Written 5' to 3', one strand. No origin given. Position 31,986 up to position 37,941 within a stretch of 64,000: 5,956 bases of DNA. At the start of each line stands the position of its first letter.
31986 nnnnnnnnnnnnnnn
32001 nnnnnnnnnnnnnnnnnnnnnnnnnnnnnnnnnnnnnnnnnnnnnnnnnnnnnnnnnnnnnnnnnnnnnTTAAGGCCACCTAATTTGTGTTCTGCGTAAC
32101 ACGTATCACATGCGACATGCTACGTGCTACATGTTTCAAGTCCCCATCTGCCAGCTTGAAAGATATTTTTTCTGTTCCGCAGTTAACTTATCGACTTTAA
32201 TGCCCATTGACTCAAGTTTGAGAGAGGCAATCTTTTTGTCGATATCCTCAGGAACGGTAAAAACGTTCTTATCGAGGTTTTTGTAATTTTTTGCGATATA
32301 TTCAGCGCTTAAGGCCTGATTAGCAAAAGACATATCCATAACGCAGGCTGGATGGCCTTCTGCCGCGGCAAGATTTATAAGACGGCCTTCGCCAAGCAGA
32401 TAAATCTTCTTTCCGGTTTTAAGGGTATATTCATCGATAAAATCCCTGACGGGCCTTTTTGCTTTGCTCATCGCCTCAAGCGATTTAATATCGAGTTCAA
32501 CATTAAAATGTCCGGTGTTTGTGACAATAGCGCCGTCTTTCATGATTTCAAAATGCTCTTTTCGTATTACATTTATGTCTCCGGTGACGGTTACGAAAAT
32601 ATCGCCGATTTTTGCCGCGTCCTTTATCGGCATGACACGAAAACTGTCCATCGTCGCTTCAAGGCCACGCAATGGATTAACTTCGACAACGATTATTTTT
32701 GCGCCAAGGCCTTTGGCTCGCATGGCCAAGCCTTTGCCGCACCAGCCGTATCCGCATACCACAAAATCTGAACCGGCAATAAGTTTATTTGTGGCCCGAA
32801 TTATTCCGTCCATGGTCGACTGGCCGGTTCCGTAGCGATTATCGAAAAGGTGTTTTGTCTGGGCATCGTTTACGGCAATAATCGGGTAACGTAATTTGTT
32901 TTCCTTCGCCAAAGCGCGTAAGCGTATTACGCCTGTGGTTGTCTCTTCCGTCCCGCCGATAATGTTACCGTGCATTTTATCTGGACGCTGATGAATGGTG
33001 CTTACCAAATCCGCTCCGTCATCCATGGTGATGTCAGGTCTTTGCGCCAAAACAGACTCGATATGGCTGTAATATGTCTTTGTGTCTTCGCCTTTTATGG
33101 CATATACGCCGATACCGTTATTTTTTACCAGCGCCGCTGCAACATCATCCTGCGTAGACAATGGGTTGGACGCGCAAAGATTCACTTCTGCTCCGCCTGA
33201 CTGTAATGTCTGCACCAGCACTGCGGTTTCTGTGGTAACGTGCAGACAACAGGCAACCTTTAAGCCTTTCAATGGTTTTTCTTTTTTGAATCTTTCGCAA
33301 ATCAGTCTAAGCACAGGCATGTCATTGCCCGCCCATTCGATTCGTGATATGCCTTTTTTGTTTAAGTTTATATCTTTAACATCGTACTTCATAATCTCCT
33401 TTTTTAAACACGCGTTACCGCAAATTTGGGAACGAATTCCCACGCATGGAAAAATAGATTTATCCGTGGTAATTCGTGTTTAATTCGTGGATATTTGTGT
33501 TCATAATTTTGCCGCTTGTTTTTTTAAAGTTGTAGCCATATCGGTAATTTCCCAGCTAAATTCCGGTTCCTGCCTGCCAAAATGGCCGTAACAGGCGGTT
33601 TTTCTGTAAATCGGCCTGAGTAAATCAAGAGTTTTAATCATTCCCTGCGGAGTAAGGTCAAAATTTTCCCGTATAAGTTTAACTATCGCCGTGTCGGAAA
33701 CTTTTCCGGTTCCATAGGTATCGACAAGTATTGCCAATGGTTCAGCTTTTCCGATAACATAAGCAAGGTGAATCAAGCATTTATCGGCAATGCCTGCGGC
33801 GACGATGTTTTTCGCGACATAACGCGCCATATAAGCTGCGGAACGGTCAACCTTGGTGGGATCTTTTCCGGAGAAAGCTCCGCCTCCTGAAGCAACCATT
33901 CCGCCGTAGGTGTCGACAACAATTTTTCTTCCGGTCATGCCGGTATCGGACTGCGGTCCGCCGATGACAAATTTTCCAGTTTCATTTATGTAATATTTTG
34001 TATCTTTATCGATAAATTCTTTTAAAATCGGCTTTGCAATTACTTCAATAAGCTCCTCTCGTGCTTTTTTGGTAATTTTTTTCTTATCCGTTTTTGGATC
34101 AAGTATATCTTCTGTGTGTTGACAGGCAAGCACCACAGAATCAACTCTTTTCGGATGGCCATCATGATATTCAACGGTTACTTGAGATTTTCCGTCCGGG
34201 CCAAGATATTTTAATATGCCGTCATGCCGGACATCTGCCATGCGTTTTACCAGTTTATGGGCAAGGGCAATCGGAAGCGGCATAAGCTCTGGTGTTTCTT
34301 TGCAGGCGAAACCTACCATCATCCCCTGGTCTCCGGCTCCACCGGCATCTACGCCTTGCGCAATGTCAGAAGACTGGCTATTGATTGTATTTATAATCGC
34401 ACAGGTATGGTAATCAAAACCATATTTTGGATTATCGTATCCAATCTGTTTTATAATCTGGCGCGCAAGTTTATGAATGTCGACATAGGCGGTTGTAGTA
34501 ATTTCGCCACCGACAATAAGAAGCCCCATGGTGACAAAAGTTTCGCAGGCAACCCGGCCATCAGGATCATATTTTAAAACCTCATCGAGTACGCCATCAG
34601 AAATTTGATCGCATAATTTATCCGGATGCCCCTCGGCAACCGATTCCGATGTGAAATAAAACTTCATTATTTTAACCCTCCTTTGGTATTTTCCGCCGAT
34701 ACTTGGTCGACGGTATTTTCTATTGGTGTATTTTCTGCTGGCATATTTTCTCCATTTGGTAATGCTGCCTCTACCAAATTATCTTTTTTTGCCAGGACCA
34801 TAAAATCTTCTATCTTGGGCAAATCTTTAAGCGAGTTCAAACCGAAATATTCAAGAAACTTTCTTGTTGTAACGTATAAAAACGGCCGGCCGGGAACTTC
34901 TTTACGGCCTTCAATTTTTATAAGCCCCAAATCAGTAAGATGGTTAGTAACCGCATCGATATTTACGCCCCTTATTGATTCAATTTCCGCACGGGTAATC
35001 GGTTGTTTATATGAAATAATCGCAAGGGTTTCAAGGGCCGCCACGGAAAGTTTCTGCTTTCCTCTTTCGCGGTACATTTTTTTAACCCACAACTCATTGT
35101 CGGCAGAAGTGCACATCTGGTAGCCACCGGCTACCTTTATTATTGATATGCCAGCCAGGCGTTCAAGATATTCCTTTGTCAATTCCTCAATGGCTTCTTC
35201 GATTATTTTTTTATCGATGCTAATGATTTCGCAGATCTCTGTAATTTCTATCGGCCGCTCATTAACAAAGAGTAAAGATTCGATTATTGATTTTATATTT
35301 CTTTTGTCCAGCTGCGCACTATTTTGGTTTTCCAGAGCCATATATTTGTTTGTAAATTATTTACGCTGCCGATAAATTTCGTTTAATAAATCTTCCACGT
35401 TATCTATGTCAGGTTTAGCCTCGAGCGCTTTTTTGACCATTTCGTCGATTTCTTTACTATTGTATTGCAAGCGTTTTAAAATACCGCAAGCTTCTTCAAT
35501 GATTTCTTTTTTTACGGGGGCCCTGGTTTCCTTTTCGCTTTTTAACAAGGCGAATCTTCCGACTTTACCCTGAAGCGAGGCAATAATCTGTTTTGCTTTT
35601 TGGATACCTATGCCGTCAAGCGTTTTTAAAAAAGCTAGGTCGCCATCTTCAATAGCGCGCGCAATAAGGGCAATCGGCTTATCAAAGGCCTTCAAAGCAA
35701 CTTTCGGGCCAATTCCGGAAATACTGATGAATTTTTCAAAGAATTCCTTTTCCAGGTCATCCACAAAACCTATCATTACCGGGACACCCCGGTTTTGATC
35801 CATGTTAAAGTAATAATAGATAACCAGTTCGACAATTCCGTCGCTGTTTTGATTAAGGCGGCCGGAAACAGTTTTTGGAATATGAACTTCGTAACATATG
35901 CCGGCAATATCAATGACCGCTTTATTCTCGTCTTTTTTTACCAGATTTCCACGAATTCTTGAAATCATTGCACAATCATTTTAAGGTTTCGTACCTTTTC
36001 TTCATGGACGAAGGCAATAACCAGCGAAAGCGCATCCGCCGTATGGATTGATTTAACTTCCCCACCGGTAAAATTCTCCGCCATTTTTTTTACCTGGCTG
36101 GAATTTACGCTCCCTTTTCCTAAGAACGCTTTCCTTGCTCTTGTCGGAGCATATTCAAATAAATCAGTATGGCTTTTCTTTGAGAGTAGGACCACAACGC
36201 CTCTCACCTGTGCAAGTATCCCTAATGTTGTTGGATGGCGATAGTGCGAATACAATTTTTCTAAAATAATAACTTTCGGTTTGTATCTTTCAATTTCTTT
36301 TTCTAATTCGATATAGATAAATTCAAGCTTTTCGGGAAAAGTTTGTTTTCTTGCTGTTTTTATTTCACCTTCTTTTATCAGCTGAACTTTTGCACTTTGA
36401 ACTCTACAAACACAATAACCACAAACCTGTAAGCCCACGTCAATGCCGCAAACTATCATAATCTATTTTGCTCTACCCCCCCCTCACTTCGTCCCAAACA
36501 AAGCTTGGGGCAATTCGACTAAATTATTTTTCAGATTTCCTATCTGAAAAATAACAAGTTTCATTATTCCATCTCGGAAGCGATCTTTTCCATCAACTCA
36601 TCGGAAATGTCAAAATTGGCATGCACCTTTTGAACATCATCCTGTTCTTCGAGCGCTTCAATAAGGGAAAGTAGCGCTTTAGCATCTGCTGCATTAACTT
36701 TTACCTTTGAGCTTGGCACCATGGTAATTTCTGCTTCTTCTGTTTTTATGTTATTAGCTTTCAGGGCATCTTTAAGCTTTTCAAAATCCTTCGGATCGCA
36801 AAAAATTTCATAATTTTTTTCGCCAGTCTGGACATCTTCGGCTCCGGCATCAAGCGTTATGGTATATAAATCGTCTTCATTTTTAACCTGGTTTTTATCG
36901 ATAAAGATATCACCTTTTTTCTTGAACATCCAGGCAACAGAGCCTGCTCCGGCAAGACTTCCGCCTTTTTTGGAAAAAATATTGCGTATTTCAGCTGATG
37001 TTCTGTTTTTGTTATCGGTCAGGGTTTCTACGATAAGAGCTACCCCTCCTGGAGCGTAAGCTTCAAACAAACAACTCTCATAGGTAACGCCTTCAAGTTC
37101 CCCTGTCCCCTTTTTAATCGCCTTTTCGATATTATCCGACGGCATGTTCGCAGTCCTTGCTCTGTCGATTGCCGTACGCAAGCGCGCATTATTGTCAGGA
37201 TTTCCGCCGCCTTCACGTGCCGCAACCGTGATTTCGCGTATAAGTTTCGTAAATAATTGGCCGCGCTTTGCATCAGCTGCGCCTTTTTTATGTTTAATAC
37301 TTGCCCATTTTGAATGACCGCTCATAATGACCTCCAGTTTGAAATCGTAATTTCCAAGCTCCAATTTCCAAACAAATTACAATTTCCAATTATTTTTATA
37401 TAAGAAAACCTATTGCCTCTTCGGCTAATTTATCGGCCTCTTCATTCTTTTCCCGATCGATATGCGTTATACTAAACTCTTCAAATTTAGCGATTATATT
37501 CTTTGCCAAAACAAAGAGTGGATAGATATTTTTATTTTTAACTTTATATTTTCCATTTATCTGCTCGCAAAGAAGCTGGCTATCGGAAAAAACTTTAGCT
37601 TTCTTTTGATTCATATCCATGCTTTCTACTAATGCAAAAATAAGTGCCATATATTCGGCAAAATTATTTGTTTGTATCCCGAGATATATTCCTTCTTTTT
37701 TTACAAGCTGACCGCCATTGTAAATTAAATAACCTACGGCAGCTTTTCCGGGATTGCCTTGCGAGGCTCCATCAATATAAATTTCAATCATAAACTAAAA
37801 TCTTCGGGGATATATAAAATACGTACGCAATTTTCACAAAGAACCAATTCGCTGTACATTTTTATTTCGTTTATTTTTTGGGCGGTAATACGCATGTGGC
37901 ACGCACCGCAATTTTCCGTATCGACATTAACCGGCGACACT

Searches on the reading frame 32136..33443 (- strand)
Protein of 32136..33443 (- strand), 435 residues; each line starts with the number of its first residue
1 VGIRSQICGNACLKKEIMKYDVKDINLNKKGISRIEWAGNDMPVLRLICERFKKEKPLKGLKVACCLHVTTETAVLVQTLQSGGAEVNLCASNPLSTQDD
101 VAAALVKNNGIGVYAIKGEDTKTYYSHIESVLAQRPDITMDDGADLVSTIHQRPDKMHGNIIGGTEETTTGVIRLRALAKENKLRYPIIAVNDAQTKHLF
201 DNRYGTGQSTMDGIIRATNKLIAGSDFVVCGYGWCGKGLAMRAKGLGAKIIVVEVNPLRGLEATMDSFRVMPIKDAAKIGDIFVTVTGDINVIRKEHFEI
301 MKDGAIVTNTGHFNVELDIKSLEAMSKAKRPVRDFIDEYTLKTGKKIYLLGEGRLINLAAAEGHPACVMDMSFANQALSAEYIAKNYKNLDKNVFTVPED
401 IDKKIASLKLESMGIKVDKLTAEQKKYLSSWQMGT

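Call 69: search_protein_families(library=pfam, proteins=[window:32136-33443:-], max_evalue=0.00001)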
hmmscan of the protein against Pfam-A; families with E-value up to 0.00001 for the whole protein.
window:32136-33443:- (435 aa): 3 families
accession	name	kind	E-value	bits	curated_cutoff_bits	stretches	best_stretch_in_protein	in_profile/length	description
PF05221.23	AdoHcyase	-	1.1e-64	218.9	25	2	19-152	1-138/299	S-adenosyl-L-homocysteine hydrolase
PF00670.27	AdoHcyase_NAD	-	1e-49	169.2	27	1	202-362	1-161/162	S-adenosyl-L-homocysteine hydrolase, NAD binding domain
PF02826.25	2-Hacid_dh_C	-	2.7e-07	30.6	25.1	1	219-312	31-128/178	D-isomer specific 2-hydroxyacid dehydrogenase, NAD binding domain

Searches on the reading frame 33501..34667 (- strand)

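Call 69: search_protein_families(library=pfam, proteins=[window:33501-34667:-], max_evalue=0.00001)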
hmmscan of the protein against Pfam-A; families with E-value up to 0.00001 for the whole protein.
window:33501-34667:- (388 aa): 3 families
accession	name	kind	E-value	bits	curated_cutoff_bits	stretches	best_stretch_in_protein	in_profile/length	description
PF02773.21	S-AdoMet_synt_C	-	5.4e-66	221.2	25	1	235-373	1-137/138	S-adenosylmethionine synthetase, C-terminal domain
PF02772.21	S-AdoMet_synt_M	-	1.3e-42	145.1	29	1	110-233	3-120/120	S-adenosylmethionine synthetase, central domain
PF00438.25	S-AdoMet_synt_N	-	1.3e-42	144.8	33.1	1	2-99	1-98/99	S-adenosylmethionine synthetase, N-terminal domain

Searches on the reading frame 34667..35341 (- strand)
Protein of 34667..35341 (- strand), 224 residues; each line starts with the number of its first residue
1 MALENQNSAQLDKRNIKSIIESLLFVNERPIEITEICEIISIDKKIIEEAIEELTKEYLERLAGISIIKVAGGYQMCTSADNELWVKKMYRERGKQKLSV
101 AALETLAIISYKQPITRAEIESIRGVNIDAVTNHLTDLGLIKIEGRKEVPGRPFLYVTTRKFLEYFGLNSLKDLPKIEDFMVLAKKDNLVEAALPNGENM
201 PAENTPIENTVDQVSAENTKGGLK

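Call 69: search_protein_families(library=pfam, proteins=[window:34667-35341:-], max_evalue=0.00001)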
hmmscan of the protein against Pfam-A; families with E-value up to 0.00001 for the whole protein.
window:34667-35341:- (224 aa): 1 family
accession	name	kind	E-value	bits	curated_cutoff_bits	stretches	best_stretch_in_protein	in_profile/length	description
PF04079.22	SMC_ScpB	-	3.9e-57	192.7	27.4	1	19-177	2-160/160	Segregation and condensation complex subunit ScpB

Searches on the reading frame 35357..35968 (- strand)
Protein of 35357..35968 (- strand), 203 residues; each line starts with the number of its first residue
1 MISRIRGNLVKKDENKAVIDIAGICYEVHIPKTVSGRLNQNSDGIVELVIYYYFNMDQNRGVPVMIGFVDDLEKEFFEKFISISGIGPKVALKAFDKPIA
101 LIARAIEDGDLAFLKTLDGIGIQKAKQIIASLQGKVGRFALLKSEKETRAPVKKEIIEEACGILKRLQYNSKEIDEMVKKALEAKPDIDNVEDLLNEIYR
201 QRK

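Call 70: search_protein_families(library=pfam, proteins=[window:35357-35968:-], max_evalue=0.00001)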
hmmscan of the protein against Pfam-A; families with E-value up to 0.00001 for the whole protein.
window:35357-35968:- (203 aa): 2 families
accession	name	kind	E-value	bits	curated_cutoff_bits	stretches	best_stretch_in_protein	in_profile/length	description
PF01330.27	RuvA_N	-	5.7e-11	42.8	23.6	1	1-57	1-55/61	RuvA N terminal domain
PF14520.12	HHH_5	-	5.3e-10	40.1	27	1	77-133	1-56/57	Helix-hairpin-helix domain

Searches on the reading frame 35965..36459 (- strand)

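Call 70: search_protein_families(library=pfam, proteins=[window:35965-36459:-], max_evalue=0.00001)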
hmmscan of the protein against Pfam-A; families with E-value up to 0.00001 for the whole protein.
window:35965-36459:- (164 aa): 1 family
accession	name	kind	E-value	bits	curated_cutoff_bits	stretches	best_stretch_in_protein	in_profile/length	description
PF02075.23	RuvC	-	1.4e-25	90.4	22.2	1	3-149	1-147/148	Crossover junction endodeoxyribonuclease RuvC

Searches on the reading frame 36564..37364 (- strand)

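Call 70: search_protein_families(library=pfam, proteins=[window:36564-37364:-], max_evalue=0.00001)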
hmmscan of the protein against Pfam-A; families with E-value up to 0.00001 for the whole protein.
window:36564-37364:- (266 aa): 2 families
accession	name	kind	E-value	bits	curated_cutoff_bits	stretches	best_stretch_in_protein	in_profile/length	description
PF01709.26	Transcrip_reg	-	3.6e-57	193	27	1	95-251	1-160/160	TACO1/YebC second and third domain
PF20772.2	TACO1_YebC_N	-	3e-35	121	36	1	18-89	1-73/73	TACO1/YebC protein N-terminal domain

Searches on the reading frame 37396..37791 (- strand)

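Call 70: search_protein_families(library=pfam, proteins=[window:37396-37791:-], max_evalue=0.00001)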
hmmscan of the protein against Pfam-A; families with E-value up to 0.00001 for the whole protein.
window:37396-37791:- (131 aa): 2 families
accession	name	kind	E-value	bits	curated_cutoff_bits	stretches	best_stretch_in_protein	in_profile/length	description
PF13456.12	RVT_3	-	3e-18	66.4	21.6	1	7-126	3-123/123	Reverse transcriptase-like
PF00075.30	RNase_H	-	2.6e-14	54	25.8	1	3-127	5-140/141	RNase H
